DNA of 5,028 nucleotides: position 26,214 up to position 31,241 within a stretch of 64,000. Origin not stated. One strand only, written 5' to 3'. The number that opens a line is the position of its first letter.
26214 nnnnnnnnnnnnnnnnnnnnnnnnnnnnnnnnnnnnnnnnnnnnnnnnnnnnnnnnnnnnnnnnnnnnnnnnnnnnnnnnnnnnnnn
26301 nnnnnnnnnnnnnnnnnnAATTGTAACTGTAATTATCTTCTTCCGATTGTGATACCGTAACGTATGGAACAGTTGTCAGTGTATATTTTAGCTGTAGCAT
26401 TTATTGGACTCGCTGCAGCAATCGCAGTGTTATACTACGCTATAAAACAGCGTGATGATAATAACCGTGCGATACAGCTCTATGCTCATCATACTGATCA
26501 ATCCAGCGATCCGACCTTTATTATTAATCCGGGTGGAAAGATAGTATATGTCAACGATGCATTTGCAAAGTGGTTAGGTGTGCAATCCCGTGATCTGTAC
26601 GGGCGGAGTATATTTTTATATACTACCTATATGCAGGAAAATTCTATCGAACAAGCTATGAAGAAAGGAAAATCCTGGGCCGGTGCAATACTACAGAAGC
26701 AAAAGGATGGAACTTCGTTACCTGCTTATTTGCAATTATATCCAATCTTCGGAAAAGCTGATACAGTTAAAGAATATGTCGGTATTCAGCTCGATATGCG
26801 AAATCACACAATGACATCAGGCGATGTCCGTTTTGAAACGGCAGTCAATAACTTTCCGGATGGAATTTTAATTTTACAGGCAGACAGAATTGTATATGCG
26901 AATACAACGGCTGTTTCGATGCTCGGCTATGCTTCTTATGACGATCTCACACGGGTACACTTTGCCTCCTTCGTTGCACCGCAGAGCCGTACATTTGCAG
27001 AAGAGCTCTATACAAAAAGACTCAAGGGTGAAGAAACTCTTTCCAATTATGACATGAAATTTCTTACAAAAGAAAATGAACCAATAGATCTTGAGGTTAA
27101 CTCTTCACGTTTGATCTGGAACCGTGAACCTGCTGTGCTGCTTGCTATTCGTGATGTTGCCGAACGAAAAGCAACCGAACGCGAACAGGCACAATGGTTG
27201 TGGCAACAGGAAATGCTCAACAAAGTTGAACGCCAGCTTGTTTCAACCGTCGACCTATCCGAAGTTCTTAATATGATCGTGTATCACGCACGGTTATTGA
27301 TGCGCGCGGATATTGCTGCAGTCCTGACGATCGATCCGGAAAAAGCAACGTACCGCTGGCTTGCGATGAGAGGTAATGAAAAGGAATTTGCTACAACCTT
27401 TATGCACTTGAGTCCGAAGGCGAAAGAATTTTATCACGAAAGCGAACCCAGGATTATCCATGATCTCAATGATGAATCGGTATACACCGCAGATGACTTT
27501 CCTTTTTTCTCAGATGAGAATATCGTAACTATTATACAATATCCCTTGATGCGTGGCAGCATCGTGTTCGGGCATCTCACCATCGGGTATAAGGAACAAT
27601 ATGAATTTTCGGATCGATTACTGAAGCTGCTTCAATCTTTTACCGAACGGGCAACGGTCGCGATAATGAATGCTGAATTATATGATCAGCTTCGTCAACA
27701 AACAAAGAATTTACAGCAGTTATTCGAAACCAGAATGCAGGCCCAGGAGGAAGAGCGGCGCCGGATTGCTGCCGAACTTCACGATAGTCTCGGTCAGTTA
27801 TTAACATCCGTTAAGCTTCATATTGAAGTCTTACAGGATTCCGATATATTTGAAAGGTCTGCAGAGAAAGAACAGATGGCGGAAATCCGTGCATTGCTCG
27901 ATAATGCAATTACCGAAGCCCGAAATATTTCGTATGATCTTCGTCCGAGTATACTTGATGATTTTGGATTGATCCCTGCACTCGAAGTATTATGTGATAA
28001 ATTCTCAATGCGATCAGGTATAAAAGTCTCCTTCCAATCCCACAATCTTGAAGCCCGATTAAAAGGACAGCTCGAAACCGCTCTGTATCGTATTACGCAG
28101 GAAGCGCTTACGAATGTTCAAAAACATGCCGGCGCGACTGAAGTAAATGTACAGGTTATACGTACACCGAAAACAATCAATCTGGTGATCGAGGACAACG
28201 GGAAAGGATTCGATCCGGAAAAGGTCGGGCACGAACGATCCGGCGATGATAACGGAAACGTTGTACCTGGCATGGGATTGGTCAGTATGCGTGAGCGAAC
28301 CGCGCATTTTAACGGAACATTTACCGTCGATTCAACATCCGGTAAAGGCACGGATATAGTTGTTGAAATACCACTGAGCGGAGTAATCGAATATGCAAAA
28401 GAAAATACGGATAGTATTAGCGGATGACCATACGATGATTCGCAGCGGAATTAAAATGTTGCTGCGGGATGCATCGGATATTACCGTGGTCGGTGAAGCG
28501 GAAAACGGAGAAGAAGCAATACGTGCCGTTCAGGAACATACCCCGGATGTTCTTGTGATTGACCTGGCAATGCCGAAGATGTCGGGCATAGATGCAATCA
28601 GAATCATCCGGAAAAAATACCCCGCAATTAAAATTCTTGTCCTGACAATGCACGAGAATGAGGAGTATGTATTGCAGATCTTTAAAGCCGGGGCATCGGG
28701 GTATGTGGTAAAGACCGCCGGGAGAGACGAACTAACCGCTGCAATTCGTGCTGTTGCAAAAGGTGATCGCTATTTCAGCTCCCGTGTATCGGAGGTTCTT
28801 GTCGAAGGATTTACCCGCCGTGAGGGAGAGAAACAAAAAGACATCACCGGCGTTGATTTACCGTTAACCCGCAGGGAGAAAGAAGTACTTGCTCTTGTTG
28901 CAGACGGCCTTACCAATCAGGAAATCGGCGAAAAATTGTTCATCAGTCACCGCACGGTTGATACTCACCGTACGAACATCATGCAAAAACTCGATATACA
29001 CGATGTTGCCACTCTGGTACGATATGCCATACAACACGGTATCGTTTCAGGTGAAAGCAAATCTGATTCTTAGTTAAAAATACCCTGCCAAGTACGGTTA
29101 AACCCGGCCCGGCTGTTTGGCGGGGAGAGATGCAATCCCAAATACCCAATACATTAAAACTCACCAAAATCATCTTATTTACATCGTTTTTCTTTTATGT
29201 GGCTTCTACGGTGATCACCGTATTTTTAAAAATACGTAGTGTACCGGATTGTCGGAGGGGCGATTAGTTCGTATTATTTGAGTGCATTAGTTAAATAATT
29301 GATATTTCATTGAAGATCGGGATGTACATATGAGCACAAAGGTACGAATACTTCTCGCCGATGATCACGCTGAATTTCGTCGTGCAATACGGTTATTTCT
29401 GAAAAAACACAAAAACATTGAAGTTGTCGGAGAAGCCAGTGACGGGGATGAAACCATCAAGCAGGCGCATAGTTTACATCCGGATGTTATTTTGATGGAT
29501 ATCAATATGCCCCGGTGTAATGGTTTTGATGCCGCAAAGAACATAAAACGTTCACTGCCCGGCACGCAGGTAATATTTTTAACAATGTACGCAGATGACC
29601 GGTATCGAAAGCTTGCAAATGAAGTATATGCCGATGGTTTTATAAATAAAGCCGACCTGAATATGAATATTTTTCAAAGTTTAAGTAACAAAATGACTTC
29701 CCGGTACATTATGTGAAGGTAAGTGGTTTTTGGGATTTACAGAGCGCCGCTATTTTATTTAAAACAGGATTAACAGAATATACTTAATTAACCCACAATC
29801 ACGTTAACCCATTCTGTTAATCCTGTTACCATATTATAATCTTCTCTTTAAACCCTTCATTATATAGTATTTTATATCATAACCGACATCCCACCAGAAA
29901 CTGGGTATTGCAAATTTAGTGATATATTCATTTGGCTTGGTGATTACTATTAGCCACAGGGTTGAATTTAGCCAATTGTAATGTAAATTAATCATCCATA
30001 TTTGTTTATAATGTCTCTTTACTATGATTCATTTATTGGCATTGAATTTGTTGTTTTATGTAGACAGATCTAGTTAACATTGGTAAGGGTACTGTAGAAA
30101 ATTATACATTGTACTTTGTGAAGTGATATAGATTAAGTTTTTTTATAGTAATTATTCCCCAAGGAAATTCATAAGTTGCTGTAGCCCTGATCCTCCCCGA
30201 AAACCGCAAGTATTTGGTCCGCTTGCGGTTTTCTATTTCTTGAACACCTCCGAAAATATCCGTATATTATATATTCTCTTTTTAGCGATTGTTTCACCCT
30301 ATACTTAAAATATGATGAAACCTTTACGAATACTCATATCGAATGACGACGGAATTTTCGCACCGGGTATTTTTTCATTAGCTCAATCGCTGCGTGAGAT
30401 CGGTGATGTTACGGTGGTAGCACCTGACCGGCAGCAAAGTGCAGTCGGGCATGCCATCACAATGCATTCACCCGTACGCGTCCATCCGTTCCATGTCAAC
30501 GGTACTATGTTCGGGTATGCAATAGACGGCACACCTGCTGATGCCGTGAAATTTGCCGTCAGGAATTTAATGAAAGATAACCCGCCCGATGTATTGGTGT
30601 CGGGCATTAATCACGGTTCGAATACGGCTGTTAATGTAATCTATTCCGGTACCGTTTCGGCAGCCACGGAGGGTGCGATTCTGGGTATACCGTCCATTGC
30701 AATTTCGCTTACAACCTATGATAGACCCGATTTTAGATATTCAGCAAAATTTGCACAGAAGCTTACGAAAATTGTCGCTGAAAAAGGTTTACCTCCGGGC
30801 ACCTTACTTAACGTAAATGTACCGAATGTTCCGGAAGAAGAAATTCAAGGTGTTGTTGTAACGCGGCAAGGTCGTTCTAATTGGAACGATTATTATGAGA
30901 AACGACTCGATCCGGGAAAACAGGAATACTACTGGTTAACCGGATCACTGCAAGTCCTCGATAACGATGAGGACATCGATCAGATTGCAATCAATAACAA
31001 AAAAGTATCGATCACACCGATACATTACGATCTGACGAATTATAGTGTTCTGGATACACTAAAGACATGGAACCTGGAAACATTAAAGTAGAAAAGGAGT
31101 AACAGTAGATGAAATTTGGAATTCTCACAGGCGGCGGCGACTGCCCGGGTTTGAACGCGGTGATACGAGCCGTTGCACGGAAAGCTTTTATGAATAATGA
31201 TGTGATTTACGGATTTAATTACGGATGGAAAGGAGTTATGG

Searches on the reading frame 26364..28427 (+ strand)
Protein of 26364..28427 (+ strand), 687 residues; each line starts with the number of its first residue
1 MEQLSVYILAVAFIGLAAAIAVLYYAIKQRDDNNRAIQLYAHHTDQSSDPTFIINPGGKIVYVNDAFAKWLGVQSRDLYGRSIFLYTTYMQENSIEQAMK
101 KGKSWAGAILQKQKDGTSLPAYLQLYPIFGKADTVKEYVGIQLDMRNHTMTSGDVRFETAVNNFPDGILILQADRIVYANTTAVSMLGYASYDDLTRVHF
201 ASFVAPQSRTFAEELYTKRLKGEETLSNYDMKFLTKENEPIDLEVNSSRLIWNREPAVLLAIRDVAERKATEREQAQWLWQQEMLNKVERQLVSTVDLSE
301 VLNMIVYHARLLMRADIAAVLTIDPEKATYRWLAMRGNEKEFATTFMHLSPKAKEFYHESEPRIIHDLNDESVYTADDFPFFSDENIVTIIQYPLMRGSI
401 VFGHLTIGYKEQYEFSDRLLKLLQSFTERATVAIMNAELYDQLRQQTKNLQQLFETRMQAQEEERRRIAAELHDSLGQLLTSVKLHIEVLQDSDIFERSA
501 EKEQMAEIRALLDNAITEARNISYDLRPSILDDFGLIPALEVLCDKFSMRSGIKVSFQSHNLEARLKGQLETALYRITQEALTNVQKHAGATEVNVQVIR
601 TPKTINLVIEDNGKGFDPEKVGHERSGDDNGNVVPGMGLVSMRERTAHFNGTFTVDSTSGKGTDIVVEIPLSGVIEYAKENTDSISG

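Call 61: search_protein_families(library=pfam, proteins=[window:26364-28427:+], max_evalue=0.0001)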
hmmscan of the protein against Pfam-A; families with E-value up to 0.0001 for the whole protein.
window:26364-28427:+ (687 aa): 11 families
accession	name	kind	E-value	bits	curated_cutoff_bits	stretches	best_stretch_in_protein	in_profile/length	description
PF00989.32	PAS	-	2.4e-22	79.5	22.6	2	156-265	2-113/113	PAS fold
PF13426.13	PAS_9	-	3.6e-22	79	27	2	49-145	2-101/103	PAS domain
PF13188.13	PAS_8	-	1.1e-15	57.4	21.8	2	156-203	2-50/65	PAS domain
PF02518.31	HATPase_c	-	5e-15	56.3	26.4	1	571-672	3-110/111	Histidine kinase-, DNA gyrase B-, and HSP90-like ATPase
PF07730.19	HisKA_3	-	1.1e-13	51.9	24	1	464-530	1-67/68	Histidine kinase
PF08448.16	PAS_4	-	6.9e-13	49.2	23.1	1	45-129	2-89/110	PAS fold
PF13185.12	GAF_2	-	2.6e-07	31.4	28.6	1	296-434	2-135/136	GAF domain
PF13581.12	HATPase_c_2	-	3.3e-07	30.8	27.4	1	562-644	24-107/127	Histidine kinase-like ATPase domain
PF01590.32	GAF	-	3.1e-06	28.2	22.4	1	297-434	1-133/133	GAF domain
PF08447.18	PAS_3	-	3.7e-06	27.6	25.6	0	60-141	1-88/89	PAS fold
PF13492.12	GAF_3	-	5.3e-05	24.1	27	0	298-435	2-128/129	GAF domain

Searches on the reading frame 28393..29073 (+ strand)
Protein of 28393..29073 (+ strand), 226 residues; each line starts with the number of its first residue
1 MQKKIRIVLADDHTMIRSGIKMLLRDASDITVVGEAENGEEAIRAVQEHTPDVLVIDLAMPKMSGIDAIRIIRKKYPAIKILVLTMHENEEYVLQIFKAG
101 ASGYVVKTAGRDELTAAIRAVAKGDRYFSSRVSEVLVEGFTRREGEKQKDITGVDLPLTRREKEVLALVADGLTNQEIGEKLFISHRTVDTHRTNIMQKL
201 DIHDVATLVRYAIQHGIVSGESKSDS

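Call 61: search_protein_families(library=pfam, proteins=[window:28393-29073:+], max_evalue=0.0001)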
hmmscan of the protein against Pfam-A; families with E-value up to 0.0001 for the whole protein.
window:28393-29073:+ (226 aa): 4 families
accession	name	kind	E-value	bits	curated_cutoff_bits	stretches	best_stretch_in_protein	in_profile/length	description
PF00072.30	Response_reg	-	5.3e-31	107.5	30.2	1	7-119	1-111/111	Response regulator receiver domain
PF00196.25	GerE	-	1.1e-21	76.7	23.5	1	157-212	2-57/57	Bacterial regulatory proteins, luxR family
PF08281.18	Sigma70_r4_2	-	6e-05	23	25.7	0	158-200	11-54/54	Sigma-70, region 4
PF13384.12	HTH_23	-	9.1e-05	22.6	24.6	0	161-190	6-35/50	Homeodomain-like domain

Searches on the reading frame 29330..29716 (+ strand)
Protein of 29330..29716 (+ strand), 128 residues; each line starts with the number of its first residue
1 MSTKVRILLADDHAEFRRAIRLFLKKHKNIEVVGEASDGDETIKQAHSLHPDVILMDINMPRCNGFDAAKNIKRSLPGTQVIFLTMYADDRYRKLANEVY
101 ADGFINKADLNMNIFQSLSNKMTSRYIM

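Call 61: search_protein_families(library=pfam, proteins=[window:29330-29716:+], max_evalue=0.0001)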
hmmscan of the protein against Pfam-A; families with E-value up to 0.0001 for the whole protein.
window:29330-29716:+ (128 aa): 1 family
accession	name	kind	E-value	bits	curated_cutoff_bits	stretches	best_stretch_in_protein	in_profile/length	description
PF00072.30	Response_reg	-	2.3e-25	89.4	30.2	1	7-108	1-100/111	Response regulator receiver domain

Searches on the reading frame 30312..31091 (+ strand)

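Call 5: search_protein_families(library=pfam, proteins=[window:30312-31091:+], max_evalue=0.01)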
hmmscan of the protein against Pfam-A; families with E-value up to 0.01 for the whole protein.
window:30312-31091:+ (259 aa): 1 family
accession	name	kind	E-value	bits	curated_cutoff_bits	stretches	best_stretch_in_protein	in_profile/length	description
PF01975.23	SurE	-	5e-66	222.5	22.1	1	7-192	1-188/189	Survival protein SurE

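Call 6: search_protein_families(library=ncbifam, proteins=[window:30312-31091:+], max_evalue=0.01)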
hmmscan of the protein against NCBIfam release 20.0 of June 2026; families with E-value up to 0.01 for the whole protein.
window:30312-31091:+ (259 aa): 13 families
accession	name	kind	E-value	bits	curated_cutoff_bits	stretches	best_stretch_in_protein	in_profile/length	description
NF001492.0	PRK00346.2-2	equivalog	7.9e-96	320.2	271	1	2-253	1-256/261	5'/3'-nucleotidase SurE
NF010542.0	PRK13932.1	equivalog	1.3e-95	319.6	436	1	6-256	11-260/261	stationary phase survival protein SurE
NF001490.0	PRK00346.1-4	equivalog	2.4e-85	285.7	233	1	6-254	2-251/254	5'/3'-nucleotidase SurE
NF010545.0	PRK13935.1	equivalog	2.6e-82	275.9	365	1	5-253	1-248/254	stationary phase survival protein SurE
NF001489.0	PRK00346.1-3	equivalog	1.5e-74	250.6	295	1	5-254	1-245/250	5'/3'-nucleotidase SurE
TIGR00087.1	surE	equivalog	1.1e-70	237.9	135.1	1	6-242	2-252/252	5'/3'-nucleotidase SurE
NF001491.0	PRK00346.2-1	equivalog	3e-67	226.6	290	1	6-253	4-261/266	5'/3'-nucleotidase SurE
NF010543.0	PRK13933.1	equivalog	4.5e-65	219.7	280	1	5-253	1-250/253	stationary phase survival protein SurE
NF001494.0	PRK00346.2-4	equivalog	3.2e-62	210.4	313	1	6-253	3-256/259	5'/3'-nucleotidase SurE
NF001488.0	PRK00346.1-1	equivalog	4.3e-61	206.4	396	1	5-254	1-244/253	5'/3'-nucleotidase SurE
NF001493.0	PRK00346.2-3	equivalog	3.5e-52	177.7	230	1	1-237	1-243/269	5'/3'-nucleotidase SurE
NF010544.0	PRK13934.1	equivalog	2e-49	168.1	325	1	6-245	2-245/266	stationary phase survival protein SurE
NF010541.0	PRK13931.1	equivalog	1.7e-45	155.5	422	1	5-252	1-258/261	5'/3'-nucleotidase SurE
